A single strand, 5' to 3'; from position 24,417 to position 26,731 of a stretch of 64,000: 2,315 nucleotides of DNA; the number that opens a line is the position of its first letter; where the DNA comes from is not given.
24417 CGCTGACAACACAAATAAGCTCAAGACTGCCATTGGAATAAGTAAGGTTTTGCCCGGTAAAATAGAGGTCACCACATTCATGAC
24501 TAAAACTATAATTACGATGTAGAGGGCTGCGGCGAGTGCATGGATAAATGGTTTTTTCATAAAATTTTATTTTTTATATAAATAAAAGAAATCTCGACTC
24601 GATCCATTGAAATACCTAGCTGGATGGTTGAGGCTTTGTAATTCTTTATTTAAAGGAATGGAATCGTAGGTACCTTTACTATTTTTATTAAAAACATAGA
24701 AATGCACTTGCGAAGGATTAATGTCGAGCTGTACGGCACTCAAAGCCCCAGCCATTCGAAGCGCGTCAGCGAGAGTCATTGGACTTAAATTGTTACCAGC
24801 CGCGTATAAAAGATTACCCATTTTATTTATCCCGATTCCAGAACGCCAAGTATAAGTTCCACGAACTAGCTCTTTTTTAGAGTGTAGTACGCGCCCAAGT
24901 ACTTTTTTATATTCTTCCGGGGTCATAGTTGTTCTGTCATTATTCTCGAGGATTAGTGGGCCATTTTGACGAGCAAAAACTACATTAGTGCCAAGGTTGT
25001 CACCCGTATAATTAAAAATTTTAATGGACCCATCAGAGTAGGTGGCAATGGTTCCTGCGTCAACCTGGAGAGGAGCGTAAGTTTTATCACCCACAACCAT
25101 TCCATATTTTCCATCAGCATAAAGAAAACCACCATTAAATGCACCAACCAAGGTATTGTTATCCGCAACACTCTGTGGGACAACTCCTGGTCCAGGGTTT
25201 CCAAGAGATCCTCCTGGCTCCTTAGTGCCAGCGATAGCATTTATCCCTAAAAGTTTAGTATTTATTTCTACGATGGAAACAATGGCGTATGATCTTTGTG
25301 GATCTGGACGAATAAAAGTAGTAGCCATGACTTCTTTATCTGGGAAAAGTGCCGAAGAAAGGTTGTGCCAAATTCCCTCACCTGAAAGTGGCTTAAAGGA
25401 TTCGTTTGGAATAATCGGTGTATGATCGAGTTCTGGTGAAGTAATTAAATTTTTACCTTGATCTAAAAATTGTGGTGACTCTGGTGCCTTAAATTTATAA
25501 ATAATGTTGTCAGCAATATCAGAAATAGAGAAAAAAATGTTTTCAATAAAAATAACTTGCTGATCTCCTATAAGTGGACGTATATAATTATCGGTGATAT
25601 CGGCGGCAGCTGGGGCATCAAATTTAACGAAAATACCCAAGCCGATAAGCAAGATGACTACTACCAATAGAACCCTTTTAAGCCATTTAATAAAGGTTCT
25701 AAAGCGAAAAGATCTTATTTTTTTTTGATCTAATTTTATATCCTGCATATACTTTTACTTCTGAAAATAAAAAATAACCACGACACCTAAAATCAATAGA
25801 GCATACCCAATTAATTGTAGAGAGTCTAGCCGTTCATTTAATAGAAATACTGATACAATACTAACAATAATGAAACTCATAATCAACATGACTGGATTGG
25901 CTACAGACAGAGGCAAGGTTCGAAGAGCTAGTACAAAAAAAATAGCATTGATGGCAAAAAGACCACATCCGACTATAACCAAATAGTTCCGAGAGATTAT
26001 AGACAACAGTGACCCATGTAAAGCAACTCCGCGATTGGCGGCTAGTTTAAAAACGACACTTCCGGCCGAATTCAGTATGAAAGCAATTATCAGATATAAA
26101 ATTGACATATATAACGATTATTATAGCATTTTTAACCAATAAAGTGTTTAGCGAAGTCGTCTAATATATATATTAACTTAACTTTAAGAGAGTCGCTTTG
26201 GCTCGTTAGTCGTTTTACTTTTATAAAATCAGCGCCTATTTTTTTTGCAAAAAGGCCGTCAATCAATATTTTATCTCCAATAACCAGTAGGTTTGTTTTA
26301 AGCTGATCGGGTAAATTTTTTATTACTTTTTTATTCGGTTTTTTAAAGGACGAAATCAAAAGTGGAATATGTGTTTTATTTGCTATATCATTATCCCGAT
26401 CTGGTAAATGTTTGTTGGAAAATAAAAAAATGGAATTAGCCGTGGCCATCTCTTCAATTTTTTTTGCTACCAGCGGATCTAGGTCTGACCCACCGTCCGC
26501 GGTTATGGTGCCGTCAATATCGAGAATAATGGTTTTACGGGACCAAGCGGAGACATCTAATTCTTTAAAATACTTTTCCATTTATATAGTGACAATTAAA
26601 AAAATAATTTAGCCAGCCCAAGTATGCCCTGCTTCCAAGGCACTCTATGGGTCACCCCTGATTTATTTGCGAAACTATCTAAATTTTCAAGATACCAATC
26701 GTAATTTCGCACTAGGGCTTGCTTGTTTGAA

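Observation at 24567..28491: UbiA-family prenyl-phosphate glycosyltransferase / SDR epimerase / HAD phosphatase / 4-TM flippase-like cluster: a DPA-like lipid-linked pentose donor pathway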

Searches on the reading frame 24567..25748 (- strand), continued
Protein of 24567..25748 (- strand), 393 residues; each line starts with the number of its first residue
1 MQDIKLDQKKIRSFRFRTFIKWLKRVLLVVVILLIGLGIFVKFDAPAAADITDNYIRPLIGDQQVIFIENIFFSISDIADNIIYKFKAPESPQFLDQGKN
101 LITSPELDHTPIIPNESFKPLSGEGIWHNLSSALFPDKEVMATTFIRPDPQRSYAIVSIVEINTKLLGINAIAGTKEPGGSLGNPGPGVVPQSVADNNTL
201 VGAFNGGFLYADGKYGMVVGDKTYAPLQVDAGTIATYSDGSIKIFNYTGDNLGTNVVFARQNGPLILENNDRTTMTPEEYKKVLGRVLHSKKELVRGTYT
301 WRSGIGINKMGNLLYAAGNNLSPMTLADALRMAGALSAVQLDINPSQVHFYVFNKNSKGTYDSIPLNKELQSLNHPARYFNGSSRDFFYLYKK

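Call 73: predict_structure(alignment_id=A1)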
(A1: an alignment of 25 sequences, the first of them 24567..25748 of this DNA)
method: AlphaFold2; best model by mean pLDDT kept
length: 393 residues; sequences in the alignment: 25
mean_pLDDT: 80.2   pTM: 0.83
mean pLDDT of the five models: 80.2, 78.2, 76.8, 74.1, 73.7
residues with pLDDT >= 90: 108; 70-90: 211; 50-70: 54; < 50: 20
segments of 3 or more residues with pLDDT < 50: 1-3, 284-296
pLDDT, mean of each block of 10 residues (from residue 1): 51 70 90 82 74 74 68 77 82 75 71 90 92 83 93 91 93 78 81 86 76 74 86 90 89 88 84 62 40 51 92 93 89 93 82 82 87 75 87 91
secondary structure, 60 per line:
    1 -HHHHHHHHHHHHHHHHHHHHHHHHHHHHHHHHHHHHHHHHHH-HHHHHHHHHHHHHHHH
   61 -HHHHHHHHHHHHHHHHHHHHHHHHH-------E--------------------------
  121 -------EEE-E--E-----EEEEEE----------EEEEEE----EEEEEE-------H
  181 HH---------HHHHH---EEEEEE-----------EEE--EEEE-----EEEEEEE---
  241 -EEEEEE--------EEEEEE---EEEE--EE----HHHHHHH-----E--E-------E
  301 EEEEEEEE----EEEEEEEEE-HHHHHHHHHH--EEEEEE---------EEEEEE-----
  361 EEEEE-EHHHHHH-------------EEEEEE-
elements in order: H2-43 H45-60 H62-86 E128-130 E141-146 E157-162 E167-172 H192-196 E200-205 E217-219 E222-225 E231-237 E242-247 E256-261 E265-268 H277-283 E300-308 E313-321 H323-332 E335-340 E350-355 E361-365 H368-373 E387-392

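Call 76: fold_search(model_id=the predicted structure, library=pdb)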
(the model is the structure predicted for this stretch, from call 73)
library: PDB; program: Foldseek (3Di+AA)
matches with E <= 10: 437; with E <= 0.001: 15
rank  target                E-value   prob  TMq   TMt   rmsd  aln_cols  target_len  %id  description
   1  3ohg                  7.0e-11  1.00  0.43  0.57   5.0       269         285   12  Crystal structure of a protein with unknown function from DUF2233 family (BACOVA_00430) from Bacteroides ovatus at 1.80  (released 2010-09-08)
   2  6u11_A                4.1e-10  1.00  0.42  0.51  14.1       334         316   14  Xenopus laevis N-acetylglucosamine-1-phosphodiester alpha-N-acetylglucosaminidase (NAGPA) (C46S C219S C453S C480S C486 (released 2020-02-19)
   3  5h3k                  2.0e-09  1.00  0.34  0.25  13.2       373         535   11  Crystal structure of a hypothetical protein from Synechocystis (released 2017-10-25)
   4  6pki_B                6.4e-09  1.00  0.39  0.49   8.2       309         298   13  Zebrafish N-acetylglucosamine-1-phosphodiester alpha-N-acetylglucosaminidase (NAGPA) catalytic domain (C56S C230S) in  (released 2020-02-19)
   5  6pki_D                1.3e-08  1.00  0.39  0.50   8.3       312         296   12  Zebrafish N-acetylglucosamine-1-phosphodiester alpha-N-acetylglucosaminidase (NAGPA) catalytic domain (C56S C230S) in  (released 2020-02-19)
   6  6pky_C                1.4e-08  1.00  0.38  0.50   6.7       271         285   13  Guinea pig N-acetylglucosamine-1-phosphodiester alpha-N-acetylglucosaminidase (NAGPA) catalytic domain auto-inhibited  (released 2020-02-19)
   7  6pkg_A                1.4e-08  1.00  0.37  0.46  12.8       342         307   13  Zebrafish N-acetylglucosamine-1-phosphodiester alpha-N-acetylglucosaminidase (NAGPA) catalytic domain auto-inhibited b (released 2020-02-19)
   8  6pky_A                1.5e-08  1.00  0.41  0.55  11.0       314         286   12  Guinea pig N-acetylglucosamine-1-phosphodiester alpha-N-acetylglucosaminidase (NAGPA) catalytic domain auto-inhibited  (released 2020-02-19)
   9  6pku_B                2.6e-08  1.00  0.43  0.60   7.2       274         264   13  Guinea pig N-acetylglucosamine-1-phosphodiester alpha-N-acetylglucosaminidase (NAGPA) catalytic domain (C51S C221S) in (released 2020-02-19)
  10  6pki_A                2.6e-08  1.00  0.38  0.48   8.4       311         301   14  Zebrafish N-acetylglucosamine-1-phosphodiester alpha-N-acetylglucosaminidase (NAGPA) catalytic domain (C56S C230S) in  (released 2020-02-19)
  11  6pky_D                2.8e-08  1.00  0.36  0.48   7.1       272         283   14  Guinea pig N-acetylglucosamine-1-phosphodiester alpha-N-acetylglucosaminidase (NAGPA) catalytic domain auto-inhibited  (released 2020-02-19)
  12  6pky_B                2.8e-08  1.00  0.38  0.50  13.7       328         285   12  Guinea pig N-acetylglucosamine-1-phosphodiester alpha-N-acetylglucosaminidase (NAGPA) catalytic domain auto-inhibited  (released 2020-02-19)
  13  6pku_A                6.7e-08  1.00  0.43  0.60   7.0       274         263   13  Guinea pig N-acetylglucosamine-1-phosphodiester alpha-N-acetylglucosaminidase (NAGPA) catalytic domain (C51S C221S) in (released 2020-02-19)
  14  6ozd_B                1.2e-06  1.00  0.30  0.23  12.8       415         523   12  Crystal structure of Putative exported protein (BPSS2145) from Burkholderia pseudomallei K96243 (released 2019-06-12)
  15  6ozd_A                3.2e-06  1.00  0.31  0.24  12.7       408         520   11  Crystal structure of Putative exported protein (BPSS2145) from Burkholderia pseudomallei K96243 (released 2019-06-12)
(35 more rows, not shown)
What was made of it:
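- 24567..25748 (-): Membrane-anchored NAGPA/DUF2233-fold protein (P393); adjacent but probably not part of the pathway. Fold matches are 3ohg 7e-11 and NAGPA 6u11 4e-10 (call 76).
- Checked: Its AlphaFold model (pLDDT 80) matches DUF2233 3ohg at 7e-11 and NAGPA 6u11 at 4e-10 (calls 73, 76).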

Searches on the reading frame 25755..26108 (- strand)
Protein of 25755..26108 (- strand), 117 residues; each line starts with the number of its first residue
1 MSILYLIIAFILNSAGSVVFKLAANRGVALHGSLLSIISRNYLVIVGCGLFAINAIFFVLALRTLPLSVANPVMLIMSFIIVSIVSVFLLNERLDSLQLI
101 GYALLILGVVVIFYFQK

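Call 3: search_protein_families(library=pfam, proteins=[window:25755-26108:-], max_evalue=0.01)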
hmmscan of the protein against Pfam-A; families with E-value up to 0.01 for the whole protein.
window:25755-26108:- (117 aa): 4 families
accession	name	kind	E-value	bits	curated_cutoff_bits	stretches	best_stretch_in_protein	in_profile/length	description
PF10639.15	TMEM234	-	2.4e-06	28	30.1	1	43-112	43-112/113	Putative transmembrane family 234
PF00892.27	EamA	-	3.5e-05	24.5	28.2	1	37-113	62-134/135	EamA-like transporter family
PF05653.20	Mg_trans_NIPA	-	0.0011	18.7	26.2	1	61-115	69-122/295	Magnesium transporter NIPA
PF00893.25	Multi_Drug_Res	-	0.0017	19.3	23.7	0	3-105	3-93/93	Small Multidrug Resistance protein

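Call 4: search_protein_families(library=ncbifam, proteins=[window:25755-26108:-], max_evalue=0.01)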
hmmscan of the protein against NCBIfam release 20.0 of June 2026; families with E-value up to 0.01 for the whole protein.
window:25755-26108:- (117 aa): 14 families
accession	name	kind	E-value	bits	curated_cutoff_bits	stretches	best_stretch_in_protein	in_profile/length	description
NF011625.2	PRK15051.1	equivalog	4.6e-06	26.8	92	1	3-112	3-107/111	4-amino-4-deoxy-L-arabinose-phosphoundecaprenol flippase subunit ArnE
NF033137.0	SMR_qac_int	equivalog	1.1e-05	25.9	188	1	41-113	32-101/109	Qac family quaternary ammonium compound efflux SMR transporter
NF002816.2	PRK02971.1-2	equivalog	1.6e-05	25.4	99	1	41-113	44-117/120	4-amino-4-deoxy-L-arabinose-phosphoundecaprenol flippase subunit ArnF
NF051482.1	EbrB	exception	9.6e-05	23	160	1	3-112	4-101/105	SMR family multidrug efflux transporter EbrB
NF033136.1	SMR_qac_K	exception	0.00027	21.6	205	1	38-114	30-103/110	quaternary ammonium compound efflux SMR transporter QacK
NF051481.1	EbrA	exception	0.0011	19.3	160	1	4-112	6-102/104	SMR family multidrug efflux transporter EbrA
NF000276.2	SMR_qac_E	exception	0.0015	18.9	185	1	38-111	29-99/101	quaternary ammonium compound efflux SMR transporter QacE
NF007767.1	PRK10452.1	equivalog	0.0016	18.6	122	1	36-112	25-101/120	multidrug/spermidine efflux SMR transporter subunit MdtJ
NF000384.1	QacCGHJ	equivalog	0.0017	18.6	160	1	1-115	1-103/107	QacCGHJ group quaternary ammonium compound efflux SMR transporter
NF000067.2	SMR_qac_FL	exception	0.0025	18.3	205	1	42-114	34-103/110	quaternary ammonium compound efflux SMR transporter QacL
NF033470.1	SMR_qac_bcrC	exception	0.0027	18.2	225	1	46-112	36-101/114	quaternary ammonium compound efflux SMR transporter BcrC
NF000278.1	SMR_qac_G2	exception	0.0049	17.2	220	1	17-114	10-103/110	quaternary ammonium compound efflux SMR transporter QacG2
NF012170.0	qac_SMR_J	exception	0.0085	16.4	210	0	1-115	1-103/107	quaternary ammonium compound efflux SMR transporter QacJ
NF050091.1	ArAmAcExpYddG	equivalog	0.0098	15.4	300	0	11-113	39-136/285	aromatic amino acid exporter YddG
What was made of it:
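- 25755..26108 (-): 117-aa 4-TM ArnE/ArnF/SMR-like protein; proposed flippase of the lipid-linked pentose. ArnE 4.6e-6, ArnF 1.6e-5, EamA 3.5e-5 and TMEM234 2.4e-6, all below cut-offs, and no GtrA hit (calls 3, 4).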

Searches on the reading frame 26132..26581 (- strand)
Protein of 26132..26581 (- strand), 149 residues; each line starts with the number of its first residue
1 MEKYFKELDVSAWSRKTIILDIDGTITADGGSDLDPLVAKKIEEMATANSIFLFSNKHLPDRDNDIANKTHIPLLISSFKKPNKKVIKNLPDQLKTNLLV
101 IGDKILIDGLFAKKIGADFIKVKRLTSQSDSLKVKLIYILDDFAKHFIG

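Call 3: search_protein_families(library=pfam, proteins=[window:26132-26581:-], max_evalue=0.01)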
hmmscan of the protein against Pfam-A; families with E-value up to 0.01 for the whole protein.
window:26132-26581:- (149 aa): 3 families
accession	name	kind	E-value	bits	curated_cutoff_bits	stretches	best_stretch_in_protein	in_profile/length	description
PF09419.16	PGP_phosphatase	-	1.4e-05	25.2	20.4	1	15-120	41-161/168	Mitochondrial PGP phosphatase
PF13242.12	Hydrolase_like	-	0.00022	21.5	22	1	80-143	3-72/75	HAD-hyrolase-like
PF00702.32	Hydrolase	-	0.0061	17.4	26.4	0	16-90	2-58/191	haloacid dehalogenase-like hydrolase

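Call 4: search_protein_families(library=ncbifam, proteins=[window:26132-26581:-], max_evalue=0.01)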
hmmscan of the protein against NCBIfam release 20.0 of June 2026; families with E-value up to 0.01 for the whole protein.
window:26132-26581:- (149 aa): 4 families
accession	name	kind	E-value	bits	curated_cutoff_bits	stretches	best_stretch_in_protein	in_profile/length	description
TIGR01668.1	YqeG_hyp_ppase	hypoth_equivalog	3.3e-13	49.5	89.1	1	16-135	26-148/170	YqeG family HAD IIIA-type phosphatase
TIGR01662.1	HAD-SF-IIIA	subfamily_domain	4.8e-09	36.5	44.6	1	16-124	1-140/141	HAD-IIIA family hydrolase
TIGR01549.1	HAD-SF-IA-v1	subfamily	0.0017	18.8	23.3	0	74-116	104-149/149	HAD-IA family hydrolase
NF053752.1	TK1734_fam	exception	0.0088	15.3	475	0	72-123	180-229/260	2-phosphoglycolate phosphatase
